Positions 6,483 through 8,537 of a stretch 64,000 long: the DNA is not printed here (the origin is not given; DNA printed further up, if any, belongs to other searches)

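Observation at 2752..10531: ChlH/CobN-type chelatase large subunit cleanly split at a linker and encoded in permuted order (C-half before N-half)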

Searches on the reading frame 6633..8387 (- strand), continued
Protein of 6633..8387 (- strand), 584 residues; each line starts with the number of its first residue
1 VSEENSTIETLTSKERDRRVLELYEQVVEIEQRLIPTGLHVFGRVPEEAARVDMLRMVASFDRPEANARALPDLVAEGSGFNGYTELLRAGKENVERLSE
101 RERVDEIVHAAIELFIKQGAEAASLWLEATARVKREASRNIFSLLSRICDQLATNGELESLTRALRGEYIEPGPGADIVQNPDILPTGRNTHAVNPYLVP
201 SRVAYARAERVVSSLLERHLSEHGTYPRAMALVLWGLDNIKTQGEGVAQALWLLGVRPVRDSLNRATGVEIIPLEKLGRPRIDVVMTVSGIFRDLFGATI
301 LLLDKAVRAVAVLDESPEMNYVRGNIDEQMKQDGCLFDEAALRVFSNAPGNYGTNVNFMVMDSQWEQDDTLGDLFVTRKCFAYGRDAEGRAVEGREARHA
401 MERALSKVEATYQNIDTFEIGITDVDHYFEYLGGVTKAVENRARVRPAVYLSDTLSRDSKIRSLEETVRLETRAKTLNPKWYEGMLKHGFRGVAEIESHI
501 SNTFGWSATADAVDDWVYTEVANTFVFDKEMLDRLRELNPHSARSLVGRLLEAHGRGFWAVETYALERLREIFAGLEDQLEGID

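Call 18: find_related_loci(query=window:6633-8387:-, collection=genome_contigs, flank=10000)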
Query window:6633-8387:- (584 aa) in genome_contigs; peptide patterns used: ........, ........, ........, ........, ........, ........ (x = any residue, [..] = any of these).
600 stretches matched a pattern (row limit reached: there are more); 589 encode a relative of the query (tblastn E <= 1e-3); the best 80 are kept; 80 distinct loci.
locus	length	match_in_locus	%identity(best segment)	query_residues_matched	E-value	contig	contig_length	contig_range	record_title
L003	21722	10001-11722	84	10-583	0e+0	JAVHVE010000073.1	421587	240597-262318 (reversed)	MAG: Acidobacteriota bacterium isolate BP_21 scaffold_4027064, whole genome shotgun sequence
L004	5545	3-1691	82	21-583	0e+0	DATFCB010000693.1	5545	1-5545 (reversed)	MAG TPA_asm: Pyrinomonadaceae bacterium isolate SMAG_U8543 k141_912025, whole genome shotgun sequence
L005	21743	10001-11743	78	3-583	0e+0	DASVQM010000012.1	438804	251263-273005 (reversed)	MAG TPA_asm: Pyrinomonadaceae bacterium isolate SMAG_U3208 k141_571472, whole genome shotgun sequence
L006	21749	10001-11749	76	1-583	0e+0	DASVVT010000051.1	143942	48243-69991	MAG TPA_asm: Pyrinomonadaceae bacterium isolate SMAG_U3350 k141_239035, whole genome shotgun sequence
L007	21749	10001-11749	75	1-583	0e+0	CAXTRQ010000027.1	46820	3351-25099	MAG TPA_asm: uncultured Pyrinomonadaceae bacterium isolate public_SRR14721960_metawrap_bin.1 genome assembly, contig: pu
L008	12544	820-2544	73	9-583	0e+0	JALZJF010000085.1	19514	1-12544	MAG: Acidobacteriota bacterium isolate MOJ bin33 SC8837-39_k127_1148982, whole genome shotgun sequence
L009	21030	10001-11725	72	9-583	0e+0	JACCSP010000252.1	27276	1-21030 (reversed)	MAG: Pyrinomonadaceae bacterium isolate MGR_bin51 SD2897-2912_k127_4015573, whole genome shotgun sequence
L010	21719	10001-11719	72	11-583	0e+0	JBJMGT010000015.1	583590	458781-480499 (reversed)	MAG: Pyrinomonadaceae bacterium isolate H3_16_all_fractions_metab_47_61_0 k255_4481245, whole genome shotgun sequence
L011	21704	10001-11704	73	14-583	0e+0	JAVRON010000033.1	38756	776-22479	MAG: Acidobacteriota bacterium isolate BP_26 scaffold_4872679, whole genome shotgun sequence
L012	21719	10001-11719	72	11-583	0e+0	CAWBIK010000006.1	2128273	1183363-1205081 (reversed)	MAG: uncultured Acidobacteriota bacterium isolate MFD09212.bin.1.134 genome assembly, contig: contig_3970, whole genome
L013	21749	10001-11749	72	1-583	0e+0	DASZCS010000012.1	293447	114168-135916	MAG TPA_asm: Pyrinomonadaceae bacterium isolate SMAG_U6448 k141_255064, whole genome shotgun sequence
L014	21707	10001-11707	73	11-583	0e+0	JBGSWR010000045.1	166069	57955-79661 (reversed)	MAG: Pyrinomonadaceae bacterium isolate JTS-RE45 k141_2254218, whole genome shotgun sequence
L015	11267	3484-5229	69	2-583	0e+0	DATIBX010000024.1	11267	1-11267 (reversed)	MAG TPA_asm: Pyrinomonadaceae bacterium isolate SMAG_U16301 k141_378457, whole genome shotgun sequence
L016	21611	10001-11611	69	14-583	0e+0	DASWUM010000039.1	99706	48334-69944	MAG TPA_asm: Pyrinomonadaceae bacterium isolate SMAG_U3603 k141_89284, whole genome shotgun sequence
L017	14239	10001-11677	69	11-583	0e+0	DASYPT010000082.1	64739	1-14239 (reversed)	MAG TPA_asm: Pyrinomonadaceae bacterium isolate SMAG_U4465 k141_1628427, whole genome shotgun sequence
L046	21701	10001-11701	64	11-583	0e+0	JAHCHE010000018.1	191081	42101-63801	MAG: Bryobacteraceae bacterium isolate TGS_ACI2 ACI2_18, whole genome shotgun sequence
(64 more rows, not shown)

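Call 30: search_protein_representatives(protein=window:6633-8387:-)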
Query: 584 residues. Proteins with E-value up to 0.001 (for the whole library): 4292; up to 1e-10: 2519; up to 1e-30: 1031. The best 150 are listed.
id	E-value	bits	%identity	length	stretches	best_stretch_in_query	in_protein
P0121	1.1e-287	971.8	75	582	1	12-583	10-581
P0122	2.4e-162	558.0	51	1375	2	95-583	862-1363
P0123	7.1e-157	539.9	47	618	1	19-583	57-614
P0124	2.2e-155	535.0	47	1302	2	124-581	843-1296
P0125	1.1e-153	529.4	70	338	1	247-583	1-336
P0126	3.2e-152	524.5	49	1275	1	18-583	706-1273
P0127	2.7e-147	508.3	48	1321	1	17-584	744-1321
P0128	1.6e-146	505.7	45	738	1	15-583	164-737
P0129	1.2e-144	499.6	46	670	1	25-582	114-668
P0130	5.6e-139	480.9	45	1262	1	29-583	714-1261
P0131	1.9e-138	479.1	42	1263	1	17-583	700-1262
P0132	1.2e-135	469.8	67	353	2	14-286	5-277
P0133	9.4e-133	460.3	42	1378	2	132-583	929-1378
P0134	7.2e-129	447.5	42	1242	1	20-584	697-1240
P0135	4.2e-127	441.6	44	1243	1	14-584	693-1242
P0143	4.8e-119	415.0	40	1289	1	16-583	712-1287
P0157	8.7e-105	368.0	42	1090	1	22-553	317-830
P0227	1.4e-83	297.9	34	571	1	27-581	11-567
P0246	5.9e-82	292.6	32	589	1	19-581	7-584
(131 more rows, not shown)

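Call 34: find_encoding_contigs(protein=P0002, flank=8000, max_places=2)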
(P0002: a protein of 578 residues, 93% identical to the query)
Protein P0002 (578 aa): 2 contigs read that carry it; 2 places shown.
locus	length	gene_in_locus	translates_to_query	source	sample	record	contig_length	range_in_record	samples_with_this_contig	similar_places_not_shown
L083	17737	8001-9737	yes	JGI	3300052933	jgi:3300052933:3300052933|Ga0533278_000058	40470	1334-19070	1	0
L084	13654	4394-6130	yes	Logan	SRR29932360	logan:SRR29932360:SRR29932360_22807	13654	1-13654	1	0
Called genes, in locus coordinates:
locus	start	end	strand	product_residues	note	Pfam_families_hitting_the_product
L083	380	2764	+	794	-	PF11104:PilM_2, PF14450:FtsA, PF11104:PilM_2, PF00482:T2SSF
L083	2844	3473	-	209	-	PF20043:DUF6445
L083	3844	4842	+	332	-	-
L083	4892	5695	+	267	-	PF23441:SDR, PF00106:adh_short, PF08659:KR, PF13561:adh_short_C2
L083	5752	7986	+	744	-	PF07728:AAA_5 (faint), PF01078:Mg_chelatase (weak), PF17863:AAA_lid_2, PF26791:AAPxQ (weak), PF00092:VWA (weak), PF13519:VWA_2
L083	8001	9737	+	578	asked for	PF02514:CobN-Mg_chel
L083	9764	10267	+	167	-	PF09832:DUF2059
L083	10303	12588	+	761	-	PF11965:DUF3479, PF02514:CobN-Mg_chel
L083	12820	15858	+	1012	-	PF07995:GSDH, PF07679:I-set (weak), PF13927:Ig_3 (weak), PF03160:Calx-beta, PF13946:DUF4214 (weak)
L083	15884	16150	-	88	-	PF05768:Glrx-like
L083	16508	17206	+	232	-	PF00355:Rieske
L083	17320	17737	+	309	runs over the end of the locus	PF00033:Cytochrome_B, PF14358:DUF4405 (weak), PF13631:Cytochrom_B_N_2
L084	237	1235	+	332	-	-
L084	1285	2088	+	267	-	PF23441:SDR, PF00106:adh_short, PF08659:KR, PF13561:adh_short_C2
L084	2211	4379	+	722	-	PF07728:AAA_5 (faint), PF01078:Mg_chelatase (weak), PF17863:AAA_lid_2, PF26791:AAPxQ (weak), PF00092:VWA (weak), PF13519:VWA_2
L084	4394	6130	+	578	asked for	PF02514:CobN-Mg_chel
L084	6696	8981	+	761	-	PF11965:DUF3479, PF02514:CobN-Mg_chel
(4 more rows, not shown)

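Call 35: find_encoding_contigs(protein=P0005, flank=8000, max_places=2)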
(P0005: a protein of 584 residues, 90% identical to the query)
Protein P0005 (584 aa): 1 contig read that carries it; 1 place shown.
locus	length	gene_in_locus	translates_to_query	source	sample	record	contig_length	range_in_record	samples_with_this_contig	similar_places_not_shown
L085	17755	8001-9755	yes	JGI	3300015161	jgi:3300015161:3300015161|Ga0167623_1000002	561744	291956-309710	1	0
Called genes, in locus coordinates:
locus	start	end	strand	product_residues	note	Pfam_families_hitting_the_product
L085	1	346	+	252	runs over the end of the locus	PF00121:TIM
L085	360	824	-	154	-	-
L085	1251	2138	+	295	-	PF01656:CbiA, PF09140:MipZ (faint), PF10609:ParA (weak), PF13614:AAA_31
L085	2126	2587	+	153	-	-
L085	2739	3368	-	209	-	PF20043:DUF6445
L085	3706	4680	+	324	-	-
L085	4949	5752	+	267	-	PF23441:SDR, PF00106:adh_short, PF08659:KR, PF13561:adh_short_C2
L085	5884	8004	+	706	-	PF13191:AAA_16 (weak), PF07728:AAA_5 (faint), PF13401:AAA_22 (faint), PF01078:Mg_chelatase (weak), PF17863:AAA_lid_2, PF26791:AAPxQ, PF00092:VWA, PF13519:VWA_2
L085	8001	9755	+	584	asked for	PF02514:CobN-Mg_chel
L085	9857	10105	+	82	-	-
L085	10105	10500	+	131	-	PF01850:PIN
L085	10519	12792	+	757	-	PF11965:DUF3479, PF02514:CobN-Mg_chel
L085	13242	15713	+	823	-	PF07995:GSDH, PF07679:I-set, PF13895:Ig_2 (weak), PF13927:Ig_3, PF03160:Calx-beta, PF13946:DUF4214 (weak)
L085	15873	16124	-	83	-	PF05768:Glrx-like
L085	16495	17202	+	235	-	PF00355:Rieske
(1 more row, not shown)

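Call 36: find_encoding_contigs(protein=window:6633-8387:-, flank=8000, max_places=3)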
Protein window:6633-8387:- (584 aa): no gene with exactly this product is on record in the collection.

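Call 41: find_encoding_contigs(protein=P0123, flank=8000, max_places=3)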
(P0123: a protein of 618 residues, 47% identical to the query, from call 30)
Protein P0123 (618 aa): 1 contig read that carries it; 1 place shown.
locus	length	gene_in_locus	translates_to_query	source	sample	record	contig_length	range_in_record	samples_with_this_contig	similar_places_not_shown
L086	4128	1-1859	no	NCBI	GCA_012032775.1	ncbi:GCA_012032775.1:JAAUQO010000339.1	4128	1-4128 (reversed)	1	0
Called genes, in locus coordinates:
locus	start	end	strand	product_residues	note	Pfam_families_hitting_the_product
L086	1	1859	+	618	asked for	PF02514:CobN-Mg_chel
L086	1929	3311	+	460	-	PF04055:Radical_SAM, PF06969:HemN_C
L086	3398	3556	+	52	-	PF01946:Thi4 (weak), PF00890:FAD_binding_2 (weak), PF01266:DAO, PF13450:NAD_binding_8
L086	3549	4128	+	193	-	PF01593:Amino_oxidase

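Call 42: find_encoding_contigs(protein=P0122, flank=8000, max_places=3)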
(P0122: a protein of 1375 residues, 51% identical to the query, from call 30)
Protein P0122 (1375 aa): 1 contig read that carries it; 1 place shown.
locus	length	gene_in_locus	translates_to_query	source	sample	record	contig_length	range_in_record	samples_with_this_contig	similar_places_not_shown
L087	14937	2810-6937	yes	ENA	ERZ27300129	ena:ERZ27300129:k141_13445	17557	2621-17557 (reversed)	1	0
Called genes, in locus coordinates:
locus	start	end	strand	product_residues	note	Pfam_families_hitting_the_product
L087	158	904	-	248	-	PF00106:adh_short, PF01370:Epimerase (weak), PF08659:KR, PF13561:adh_short_C2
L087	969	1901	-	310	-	PF00698:Acyl_transf_1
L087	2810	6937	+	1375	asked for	PF11965:DUF3479, PF02514:CobN-Mg_chel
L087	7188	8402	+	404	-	-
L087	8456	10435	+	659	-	PF00069:Pkinase, PF07714:PK_Tyr_Ser-Thr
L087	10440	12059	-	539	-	PF00174:Oxidored_molyb, PF03404:Mo-co_dimer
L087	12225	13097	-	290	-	PF00149:Metallophos, PF12850:Metallophos_2 (faint)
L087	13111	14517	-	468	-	PF13531:SBP_bac_11 (faint), PF01547:SBP_bac_1, PF13416:SBP_bac_8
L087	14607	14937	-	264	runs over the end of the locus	PF01255:Prenyltransf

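Call 45: search_solved_structures(query=window:6633-8387:-, show_alignments=1)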
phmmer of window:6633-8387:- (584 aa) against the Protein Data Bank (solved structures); distinct sequences matched with E-value up to 0.001: 10.
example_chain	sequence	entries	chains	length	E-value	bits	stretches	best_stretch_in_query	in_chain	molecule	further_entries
4zhj_A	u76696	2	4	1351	1.3e-147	496.1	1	9-584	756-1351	Mg-chelatase subunit ChlH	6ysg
6ytn_AAA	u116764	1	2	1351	1.3e-147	496.1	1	9-584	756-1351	Mg-chelatase subunit ChlH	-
6ytj_AAA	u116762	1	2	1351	1.3e-147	496.1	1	9-584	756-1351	Mg-chelatase subunit ChlH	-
6yt0_B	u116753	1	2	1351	1.3e-147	496.1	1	9-584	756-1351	Mg-chelatase subunit ChlH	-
6ys9_A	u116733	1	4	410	3.2e-124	418.9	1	182-584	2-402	Magnesium-protoporphyrin methyltransferase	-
5ewu_A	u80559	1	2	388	2.6e-116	392.8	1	199-584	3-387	Magnesium-chelatase subunit ChlH, chloroplastic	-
7c6o_A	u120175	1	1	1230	5.7e-87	295.9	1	24-581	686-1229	Cobalamin biosynthesis protein CobN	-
9uk9_A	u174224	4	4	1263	5.5e-77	263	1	156-563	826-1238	Cobaltochelatase subunit CobN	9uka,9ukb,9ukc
9fpc_A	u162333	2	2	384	2.6e-66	227.7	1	199-562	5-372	Cobn protein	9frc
9d26_A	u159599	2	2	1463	1.7e-64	221.7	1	153-567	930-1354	HmuS heme dechelatase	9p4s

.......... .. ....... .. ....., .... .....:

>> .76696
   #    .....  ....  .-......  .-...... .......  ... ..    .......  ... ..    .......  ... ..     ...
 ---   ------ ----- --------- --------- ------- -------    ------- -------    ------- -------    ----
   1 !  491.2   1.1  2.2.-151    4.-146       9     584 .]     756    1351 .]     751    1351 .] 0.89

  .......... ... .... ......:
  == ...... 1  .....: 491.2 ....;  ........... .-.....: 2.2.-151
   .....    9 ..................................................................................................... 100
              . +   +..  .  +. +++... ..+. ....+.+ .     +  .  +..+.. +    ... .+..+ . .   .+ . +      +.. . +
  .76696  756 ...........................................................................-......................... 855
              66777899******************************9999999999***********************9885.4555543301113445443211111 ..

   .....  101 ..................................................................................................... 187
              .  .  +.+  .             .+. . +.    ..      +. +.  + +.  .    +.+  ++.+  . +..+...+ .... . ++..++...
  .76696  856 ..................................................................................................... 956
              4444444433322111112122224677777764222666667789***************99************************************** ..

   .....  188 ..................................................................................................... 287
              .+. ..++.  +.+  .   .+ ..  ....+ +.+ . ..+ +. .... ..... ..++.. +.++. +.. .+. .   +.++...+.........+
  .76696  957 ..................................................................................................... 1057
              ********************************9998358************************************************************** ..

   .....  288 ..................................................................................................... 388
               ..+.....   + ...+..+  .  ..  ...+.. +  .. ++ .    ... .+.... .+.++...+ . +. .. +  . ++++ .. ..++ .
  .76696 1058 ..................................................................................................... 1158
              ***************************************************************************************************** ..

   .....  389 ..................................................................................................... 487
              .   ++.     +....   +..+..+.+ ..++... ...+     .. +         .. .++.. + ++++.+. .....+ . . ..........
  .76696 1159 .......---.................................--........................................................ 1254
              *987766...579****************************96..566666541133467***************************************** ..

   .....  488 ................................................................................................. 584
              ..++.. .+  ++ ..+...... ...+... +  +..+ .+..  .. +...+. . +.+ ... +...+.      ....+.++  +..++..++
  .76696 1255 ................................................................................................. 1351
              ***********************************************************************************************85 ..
